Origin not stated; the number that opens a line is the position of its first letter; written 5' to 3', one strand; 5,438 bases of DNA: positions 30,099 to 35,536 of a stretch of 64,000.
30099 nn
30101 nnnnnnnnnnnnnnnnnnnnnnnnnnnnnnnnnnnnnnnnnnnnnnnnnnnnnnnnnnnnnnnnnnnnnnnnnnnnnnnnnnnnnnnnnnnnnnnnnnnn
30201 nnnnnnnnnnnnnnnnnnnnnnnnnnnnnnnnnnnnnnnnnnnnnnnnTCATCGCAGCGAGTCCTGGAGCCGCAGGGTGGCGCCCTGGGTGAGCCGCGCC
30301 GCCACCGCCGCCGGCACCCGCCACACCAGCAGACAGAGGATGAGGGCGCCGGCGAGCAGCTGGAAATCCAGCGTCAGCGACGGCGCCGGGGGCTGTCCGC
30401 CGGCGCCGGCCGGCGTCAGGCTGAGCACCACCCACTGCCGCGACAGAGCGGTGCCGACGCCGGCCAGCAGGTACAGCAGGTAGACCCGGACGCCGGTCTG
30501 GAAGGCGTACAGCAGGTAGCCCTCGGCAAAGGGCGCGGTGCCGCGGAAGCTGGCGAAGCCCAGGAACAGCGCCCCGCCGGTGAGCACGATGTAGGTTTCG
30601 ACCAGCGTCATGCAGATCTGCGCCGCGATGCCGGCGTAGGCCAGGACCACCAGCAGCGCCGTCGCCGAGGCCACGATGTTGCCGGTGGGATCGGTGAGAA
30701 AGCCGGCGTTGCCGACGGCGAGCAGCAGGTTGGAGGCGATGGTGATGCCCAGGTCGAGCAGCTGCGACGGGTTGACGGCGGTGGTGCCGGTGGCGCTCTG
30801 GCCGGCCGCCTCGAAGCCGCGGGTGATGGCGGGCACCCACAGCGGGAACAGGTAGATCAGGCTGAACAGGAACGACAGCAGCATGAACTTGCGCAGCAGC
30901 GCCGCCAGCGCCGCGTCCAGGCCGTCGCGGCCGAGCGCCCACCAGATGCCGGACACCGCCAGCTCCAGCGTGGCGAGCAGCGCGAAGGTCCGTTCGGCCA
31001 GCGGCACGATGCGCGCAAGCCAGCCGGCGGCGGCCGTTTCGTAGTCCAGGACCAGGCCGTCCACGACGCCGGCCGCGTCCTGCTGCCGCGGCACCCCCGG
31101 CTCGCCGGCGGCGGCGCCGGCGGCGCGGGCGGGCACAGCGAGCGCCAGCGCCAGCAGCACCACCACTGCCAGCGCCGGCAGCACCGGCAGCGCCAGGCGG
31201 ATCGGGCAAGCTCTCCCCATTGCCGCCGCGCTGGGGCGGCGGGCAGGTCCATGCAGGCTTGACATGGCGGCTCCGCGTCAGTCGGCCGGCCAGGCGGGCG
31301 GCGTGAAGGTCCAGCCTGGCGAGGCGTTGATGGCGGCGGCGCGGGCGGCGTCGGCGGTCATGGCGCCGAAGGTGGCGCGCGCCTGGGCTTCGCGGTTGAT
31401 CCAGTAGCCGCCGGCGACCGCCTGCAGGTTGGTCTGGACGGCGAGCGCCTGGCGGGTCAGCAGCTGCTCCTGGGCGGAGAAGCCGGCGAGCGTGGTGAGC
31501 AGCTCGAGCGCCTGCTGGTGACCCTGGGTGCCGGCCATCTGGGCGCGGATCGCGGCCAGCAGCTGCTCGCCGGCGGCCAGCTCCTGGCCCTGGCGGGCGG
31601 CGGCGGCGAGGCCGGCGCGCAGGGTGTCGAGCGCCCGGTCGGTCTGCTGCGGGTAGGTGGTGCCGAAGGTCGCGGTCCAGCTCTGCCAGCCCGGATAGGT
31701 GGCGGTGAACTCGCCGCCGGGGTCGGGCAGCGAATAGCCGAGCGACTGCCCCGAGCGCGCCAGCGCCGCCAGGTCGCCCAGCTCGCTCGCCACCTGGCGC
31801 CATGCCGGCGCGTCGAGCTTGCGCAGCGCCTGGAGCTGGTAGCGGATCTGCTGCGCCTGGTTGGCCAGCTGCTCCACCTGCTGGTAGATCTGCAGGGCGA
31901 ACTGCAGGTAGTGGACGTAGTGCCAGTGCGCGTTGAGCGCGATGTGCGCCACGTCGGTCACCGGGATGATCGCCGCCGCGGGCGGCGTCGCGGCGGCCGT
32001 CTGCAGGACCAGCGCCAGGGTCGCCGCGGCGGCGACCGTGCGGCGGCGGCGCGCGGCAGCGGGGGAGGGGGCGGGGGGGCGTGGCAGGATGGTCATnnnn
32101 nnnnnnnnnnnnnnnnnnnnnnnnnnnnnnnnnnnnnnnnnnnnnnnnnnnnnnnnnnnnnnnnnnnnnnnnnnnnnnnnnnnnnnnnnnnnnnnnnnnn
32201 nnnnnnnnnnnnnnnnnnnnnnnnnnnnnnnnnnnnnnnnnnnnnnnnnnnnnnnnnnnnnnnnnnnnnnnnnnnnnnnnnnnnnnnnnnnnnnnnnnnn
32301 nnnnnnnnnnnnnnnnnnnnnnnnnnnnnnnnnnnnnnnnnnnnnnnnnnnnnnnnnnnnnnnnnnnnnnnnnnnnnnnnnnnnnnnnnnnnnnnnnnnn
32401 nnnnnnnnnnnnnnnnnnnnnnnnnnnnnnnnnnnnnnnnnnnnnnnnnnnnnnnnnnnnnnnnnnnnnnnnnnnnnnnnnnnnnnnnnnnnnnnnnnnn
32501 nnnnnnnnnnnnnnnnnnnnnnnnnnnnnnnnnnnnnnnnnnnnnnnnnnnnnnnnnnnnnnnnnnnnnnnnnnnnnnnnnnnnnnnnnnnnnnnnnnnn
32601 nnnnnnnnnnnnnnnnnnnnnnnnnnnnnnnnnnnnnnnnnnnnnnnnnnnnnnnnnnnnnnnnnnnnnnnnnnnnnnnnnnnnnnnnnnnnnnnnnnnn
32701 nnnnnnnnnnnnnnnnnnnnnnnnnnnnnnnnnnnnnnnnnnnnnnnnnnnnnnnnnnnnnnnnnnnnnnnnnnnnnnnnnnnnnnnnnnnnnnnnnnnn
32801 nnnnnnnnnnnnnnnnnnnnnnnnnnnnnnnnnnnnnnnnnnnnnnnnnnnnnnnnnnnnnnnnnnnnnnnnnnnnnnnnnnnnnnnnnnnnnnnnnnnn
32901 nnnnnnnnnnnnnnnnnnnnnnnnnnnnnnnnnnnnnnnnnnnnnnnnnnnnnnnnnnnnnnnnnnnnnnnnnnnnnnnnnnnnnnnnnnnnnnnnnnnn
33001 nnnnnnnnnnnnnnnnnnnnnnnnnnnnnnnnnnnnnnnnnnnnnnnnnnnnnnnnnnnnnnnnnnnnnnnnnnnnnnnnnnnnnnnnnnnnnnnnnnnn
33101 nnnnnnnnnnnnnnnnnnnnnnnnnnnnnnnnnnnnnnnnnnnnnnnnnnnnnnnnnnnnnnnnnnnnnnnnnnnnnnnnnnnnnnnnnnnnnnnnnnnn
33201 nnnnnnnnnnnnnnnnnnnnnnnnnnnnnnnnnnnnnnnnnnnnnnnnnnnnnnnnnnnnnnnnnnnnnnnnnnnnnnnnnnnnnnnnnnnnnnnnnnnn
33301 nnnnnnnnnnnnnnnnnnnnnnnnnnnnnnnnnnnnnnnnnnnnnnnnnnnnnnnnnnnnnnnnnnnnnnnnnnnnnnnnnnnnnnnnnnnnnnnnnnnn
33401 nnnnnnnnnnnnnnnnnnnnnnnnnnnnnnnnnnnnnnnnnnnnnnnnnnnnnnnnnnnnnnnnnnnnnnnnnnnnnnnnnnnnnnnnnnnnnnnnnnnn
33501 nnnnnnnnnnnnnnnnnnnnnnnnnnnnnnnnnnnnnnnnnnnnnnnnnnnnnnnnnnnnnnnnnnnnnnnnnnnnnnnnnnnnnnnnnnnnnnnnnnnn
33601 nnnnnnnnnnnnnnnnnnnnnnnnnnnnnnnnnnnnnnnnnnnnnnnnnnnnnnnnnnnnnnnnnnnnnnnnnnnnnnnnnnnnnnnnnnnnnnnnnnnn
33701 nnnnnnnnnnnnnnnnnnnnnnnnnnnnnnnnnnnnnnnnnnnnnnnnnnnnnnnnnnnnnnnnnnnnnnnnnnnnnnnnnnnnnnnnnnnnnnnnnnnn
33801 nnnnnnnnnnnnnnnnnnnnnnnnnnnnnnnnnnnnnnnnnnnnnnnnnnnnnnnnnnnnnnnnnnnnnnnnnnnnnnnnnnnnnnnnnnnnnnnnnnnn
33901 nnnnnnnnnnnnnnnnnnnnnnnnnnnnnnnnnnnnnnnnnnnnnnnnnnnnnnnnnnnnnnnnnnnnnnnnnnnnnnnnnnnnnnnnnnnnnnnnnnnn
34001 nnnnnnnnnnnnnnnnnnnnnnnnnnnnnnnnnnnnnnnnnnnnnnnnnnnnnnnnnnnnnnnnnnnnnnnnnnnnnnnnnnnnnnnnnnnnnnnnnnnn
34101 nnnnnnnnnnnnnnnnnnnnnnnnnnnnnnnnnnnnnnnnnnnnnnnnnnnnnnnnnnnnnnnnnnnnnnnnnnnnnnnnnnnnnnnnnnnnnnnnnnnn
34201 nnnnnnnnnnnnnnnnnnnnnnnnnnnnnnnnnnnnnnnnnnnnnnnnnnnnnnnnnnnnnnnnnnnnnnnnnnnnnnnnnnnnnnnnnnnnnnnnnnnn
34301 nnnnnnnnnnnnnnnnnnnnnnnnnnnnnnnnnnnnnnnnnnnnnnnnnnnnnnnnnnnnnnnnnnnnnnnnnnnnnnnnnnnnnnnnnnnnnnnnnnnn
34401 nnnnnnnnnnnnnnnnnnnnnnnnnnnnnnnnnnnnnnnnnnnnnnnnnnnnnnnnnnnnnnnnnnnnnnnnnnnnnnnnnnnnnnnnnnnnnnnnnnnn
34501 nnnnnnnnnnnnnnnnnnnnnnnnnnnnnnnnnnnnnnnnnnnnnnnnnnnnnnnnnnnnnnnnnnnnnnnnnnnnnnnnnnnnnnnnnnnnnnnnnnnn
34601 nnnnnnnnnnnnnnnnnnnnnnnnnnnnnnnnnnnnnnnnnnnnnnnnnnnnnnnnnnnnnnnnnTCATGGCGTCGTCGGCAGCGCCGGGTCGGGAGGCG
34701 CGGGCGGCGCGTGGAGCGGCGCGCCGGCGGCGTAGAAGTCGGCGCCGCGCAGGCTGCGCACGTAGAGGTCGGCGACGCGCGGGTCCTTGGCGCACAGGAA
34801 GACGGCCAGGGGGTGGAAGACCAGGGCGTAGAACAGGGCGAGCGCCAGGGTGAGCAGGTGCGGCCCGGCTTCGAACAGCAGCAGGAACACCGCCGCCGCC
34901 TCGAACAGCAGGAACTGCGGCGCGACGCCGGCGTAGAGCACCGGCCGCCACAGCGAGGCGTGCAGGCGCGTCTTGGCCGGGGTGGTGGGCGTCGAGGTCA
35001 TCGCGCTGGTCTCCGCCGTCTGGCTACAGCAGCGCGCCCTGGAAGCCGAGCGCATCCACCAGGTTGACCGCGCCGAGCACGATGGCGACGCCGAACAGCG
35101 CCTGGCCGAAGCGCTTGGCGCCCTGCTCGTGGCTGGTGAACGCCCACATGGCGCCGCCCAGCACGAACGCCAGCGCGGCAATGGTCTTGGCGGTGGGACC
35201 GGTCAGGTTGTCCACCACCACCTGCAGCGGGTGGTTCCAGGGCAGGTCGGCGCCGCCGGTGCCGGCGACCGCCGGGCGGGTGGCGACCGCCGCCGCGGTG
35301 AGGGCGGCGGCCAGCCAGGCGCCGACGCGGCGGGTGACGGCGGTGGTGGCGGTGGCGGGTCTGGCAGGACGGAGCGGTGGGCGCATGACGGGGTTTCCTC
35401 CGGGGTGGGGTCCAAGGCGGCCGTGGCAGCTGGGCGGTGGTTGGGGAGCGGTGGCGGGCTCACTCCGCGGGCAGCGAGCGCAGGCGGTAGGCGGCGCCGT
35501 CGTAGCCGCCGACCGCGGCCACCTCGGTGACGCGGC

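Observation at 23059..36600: Complete P-type (Trb) type IV secretion operon, tightly coupled, with no coupling protein or relaxase in 64 kb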

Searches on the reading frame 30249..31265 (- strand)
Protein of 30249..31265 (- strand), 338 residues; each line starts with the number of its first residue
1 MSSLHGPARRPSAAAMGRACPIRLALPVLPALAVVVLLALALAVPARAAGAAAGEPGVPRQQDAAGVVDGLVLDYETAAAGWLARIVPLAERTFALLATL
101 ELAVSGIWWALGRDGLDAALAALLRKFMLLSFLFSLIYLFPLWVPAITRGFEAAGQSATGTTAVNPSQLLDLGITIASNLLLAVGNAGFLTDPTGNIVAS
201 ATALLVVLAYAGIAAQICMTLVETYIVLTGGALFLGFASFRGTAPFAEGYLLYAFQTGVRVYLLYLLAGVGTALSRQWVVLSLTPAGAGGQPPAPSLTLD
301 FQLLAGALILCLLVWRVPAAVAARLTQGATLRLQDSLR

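Call 7: search_protein_families(library=pfam, proteins=[window:30249-31265:-], max_evalue=0.01)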
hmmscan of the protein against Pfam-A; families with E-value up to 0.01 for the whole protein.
window:30249-31265:- (338 aa): 1 family
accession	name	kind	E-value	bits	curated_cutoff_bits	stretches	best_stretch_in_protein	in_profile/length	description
PF04610.19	TrbL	-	1.1e-21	78.1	25.9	1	98-316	1-214/215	TrbL/VirB6 plasmid conjugal transfer protein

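Call 8: search_protein_families(library=ncbifam, proteins=[window:30249-31265:-], max_evalue=0.01)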
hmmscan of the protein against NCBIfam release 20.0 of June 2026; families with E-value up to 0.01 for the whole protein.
window:30249-31265:- (338 aa): 3 families
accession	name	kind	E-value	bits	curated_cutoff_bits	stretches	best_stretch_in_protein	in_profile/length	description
TIGR02783.1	TrbL_P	equivalog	5.9e-40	137.5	128.85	1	65-280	4-217/298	P-type conjugative transfer protein TrbL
NF010415.0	PRK13841.1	subfamily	1e-19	70.9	517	1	67-273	31-233/393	conjugal transfer protein TrbL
NF010449.0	PRK13875.1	subfamily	4.2e-09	36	442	1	95-280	34-226/443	conjugal transfer protein TrbL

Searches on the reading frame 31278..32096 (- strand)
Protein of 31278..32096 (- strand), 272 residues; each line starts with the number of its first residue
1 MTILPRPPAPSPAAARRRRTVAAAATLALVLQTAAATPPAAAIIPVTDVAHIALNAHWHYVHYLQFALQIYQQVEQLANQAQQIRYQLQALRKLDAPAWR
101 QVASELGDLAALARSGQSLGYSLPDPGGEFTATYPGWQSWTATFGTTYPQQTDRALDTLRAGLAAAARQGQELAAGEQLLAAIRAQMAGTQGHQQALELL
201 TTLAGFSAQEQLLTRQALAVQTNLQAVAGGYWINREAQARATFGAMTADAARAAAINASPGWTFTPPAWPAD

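Call 7: search_protein_families(library=pfam, proteins=[window:31278-32096:-], max_evalue=0.01)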
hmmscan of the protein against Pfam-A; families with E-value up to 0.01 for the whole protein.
window:31278-32096:- (272 aa): 0 families

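Call 8: search_protein_families(library=ncbifam, proteins=[window:31278-32096:-], max_evalue=0.01)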
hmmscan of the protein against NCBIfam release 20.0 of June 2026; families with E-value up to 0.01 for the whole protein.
window:31278-32096:- (272 aa): 5 families
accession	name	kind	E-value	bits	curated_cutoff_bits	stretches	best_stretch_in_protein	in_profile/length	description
TIGR02780.1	TrbJ_Ti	equivalog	3e-19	69.4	100.55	1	17-227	5-219/253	P-type conjugative transfer protein TrbJ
NF010416.0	PRK13842.1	subfamily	1.5e-09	37.5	360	1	16-211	7-215/267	conjugal transfer protein TrbJ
NF010448.0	PRK13874.1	subfamily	1.5e-08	34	225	1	18-245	4-228/246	conjugal transfer protein TrbJ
NF010452.0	PRK13879.1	equivalog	2.8e-05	23.4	286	1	19-110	4-92/255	P-type conjugative transfer protein TrbJ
TIGR02791.1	VirB5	equivalog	0.0018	18.1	132.25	1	25-95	6-71/220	P-type DNA transfer protein VirB5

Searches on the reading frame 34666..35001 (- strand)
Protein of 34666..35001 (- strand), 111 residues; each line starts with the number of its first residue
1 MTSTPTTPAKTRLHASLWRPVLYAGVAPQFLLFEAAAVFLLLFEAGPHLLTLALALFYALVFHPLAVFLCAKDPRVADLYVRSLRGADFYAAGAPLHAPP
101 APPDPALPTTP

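Call 7: search_protein_families(library=pfam, proteins=[window:34666-35001:-], max_evalue=0.01)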
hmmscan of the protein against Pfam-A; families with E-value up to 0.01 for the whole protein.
window:34666-35001:- (111 aa): 1 family
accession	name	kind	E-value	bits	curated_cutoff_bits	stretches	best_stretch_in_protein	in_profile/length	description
PF05101.18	VirB3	-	1.5e-06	28.9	23.9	1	11-81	3-68/84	Type IV secretory pathway, VirB3-like protein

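Call 8: search_protein_families(library=ncbifam, proteins=[window:34666-35001:-], max_evalue=0.01)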
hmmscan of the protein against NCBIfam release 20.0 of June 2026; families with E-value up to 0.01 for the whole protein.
window:34666-35001:- (111 aa): 2 families
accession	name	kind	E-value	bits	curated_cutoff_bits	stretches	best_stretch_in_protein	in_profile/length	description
NF010474.0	PRK13899.1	equivalog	0.00082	19.9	74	1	12-83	9-76/97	type IV secretion system protein VirB3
NF010395.0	PRK13823.1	subfamily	0.0027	17.8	60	1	10-93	5-87/103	conjugal transfer protein TrbD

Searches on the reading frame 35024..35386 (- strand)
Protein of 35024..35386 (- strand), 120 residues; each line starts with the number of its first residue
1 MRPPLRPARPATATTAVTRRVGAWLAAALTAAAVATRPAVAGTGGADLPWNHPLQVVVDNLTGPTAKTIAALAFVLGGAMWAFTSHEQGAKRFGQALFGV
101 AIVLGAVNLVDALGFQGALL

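Call 7: search_protein_families(library=pfam, proteins=[window:35024-35386:-], max_evalue=0.01)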
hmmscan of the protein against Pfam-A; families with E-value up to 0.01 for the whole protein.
window:35024-35386:- (120 aa): 1 family
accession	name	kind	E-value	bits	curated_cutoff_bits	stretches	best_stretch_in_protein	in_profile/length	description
PF04956.18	TrbC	-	5.2e-17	62.3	27.9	1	23-113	12-98/98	TrbC/VIRB2 pilin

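Call 8: search_protein_families(library=ncbifam, proteins=[window:35024-35386:-], max_evalue=0.01)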
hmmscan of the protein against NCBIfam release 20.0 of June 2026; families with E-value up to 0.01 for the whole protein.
window:35024-35386:- (120 aa): 2 families
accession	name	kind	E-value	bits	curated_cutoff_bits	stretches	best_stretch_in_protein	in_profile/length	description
NF010445.0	PRK13871.1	equivalog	1.4e-10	41.4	211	1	26-118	11-106/135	conjugal transfer pilin TrbC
NF010467.0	PRK13892.1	equivalog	0.0019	18.1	179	1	27-112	22-109/145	conjugal transfer system pilin TrbC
